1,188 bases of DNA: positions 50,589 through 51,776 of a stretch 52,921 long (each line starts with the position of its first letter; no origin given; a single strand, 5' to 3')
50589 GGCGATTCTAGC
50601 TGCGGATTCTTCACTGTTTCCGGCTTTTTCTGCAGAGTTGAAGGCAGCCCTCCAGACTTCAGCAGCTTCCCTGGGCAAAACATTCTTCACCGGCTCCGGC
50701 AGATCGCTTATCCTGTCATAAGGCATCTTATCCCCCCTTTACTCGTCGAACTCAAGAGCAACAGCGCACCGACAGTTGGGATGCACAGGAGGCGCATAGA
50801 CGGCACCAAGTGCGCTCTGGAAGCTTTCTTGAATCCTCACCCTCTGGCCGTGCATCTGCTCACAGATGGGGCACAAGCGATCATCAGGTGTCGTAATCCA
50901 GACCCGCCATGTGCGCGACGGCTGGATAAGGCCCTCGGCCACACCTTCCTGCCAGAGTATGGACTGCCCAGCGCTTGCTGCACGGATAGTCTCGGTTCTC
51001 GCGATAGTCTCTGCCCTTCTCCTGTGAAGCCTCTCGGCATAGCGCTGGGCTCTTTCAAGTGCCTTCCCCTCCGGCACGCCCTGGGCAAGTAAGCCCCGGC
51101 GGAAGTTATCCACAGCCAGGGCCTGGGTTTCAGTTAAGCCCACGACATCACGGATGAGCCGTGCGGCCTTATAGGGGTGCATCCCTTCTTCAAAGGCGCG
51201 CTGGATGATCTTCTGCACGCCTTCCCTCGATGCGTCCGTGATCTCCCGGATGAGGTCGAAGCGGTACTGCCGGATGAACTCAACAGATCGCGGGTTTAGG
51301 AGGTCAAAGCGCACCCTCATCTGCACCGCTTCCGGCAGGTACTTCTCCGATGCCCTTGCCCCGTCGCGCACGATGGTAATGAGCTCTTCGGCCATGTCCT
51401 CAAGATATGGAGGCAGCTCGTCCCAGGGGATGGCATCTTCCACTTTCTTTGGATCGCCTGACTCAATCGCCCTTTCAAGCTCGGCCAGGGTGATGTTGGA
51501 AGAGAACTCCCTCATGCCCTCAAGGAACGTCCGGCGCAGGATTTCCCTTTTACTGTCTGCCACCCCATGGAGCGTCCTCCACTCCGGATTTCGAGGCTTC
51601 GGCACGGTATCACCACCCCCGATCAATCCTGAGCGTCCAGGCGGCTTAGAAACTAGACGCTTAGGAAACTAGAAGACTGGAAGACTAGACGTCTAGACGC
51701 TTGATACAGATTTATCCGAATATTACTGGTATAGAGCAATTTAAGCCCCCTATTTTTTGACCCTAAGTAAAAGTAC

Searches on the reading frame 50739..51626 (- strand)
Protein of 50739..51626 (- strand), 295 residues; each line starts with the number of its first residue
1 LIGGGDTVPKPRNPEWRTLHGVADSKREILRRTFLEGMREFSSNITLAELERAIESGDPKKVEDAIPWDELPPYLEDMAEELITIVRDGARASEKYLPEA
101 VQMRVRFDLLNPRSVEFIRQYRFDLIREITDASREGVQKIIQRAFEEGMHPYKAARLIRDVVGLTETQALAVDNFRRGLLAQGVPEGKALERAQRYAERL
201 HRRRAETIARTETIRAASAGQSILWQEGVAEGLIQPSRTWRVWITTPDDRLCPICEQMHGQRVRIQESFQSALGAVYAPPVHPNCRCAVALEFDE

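Call 69: search_protein_families(library=phrogs, proteins=[window:50739-51626:-], max_evalue=0.00001)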
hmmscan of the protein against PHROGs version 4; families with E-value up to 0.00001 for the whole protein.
window:50739-51626:- (295 aa): 11 families
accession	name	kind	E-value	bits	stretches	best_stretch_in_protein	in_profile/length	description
phrog_3517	-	head and packaging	1.4e-54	186.8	1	18-294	11-330/371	head morphogenesis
phrog_2468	-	head and packaging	2.1e-31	110.6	1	19-294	36-274/303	head morphogenesis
phrog_16493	-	head and packaging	6e-23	82.4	1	61-289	51-281/535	head maturation protease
phrog_2662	-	head and packaging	6.7e-21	75.5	1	159-293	578-709/717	portal protein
phrog_6577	-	unknown function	4.8e-17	62.5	1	109-290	91-227/1066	-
phrog_28652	-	unknown function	1e-16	61.9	1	33-290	36-297/497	-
phrog_115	-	head and packaging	8.4e-16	59.2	1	131-295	204-320/665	minor head protein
phrog_4728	-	head and packaging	1.6e-15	57.9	1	201-294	216-301/591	head morphogenesis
phrog_595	-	head and packaging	6.3e-11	43.3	1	134-290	186-295/513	head maturation protease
phrog_24918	-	head and packaging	3.5e-08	34.2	1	189-289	148-238/250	head morphogenesis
phrog_2841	-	head and packaging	3.7e-07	30.6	1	242-290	260-304/525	minor head protein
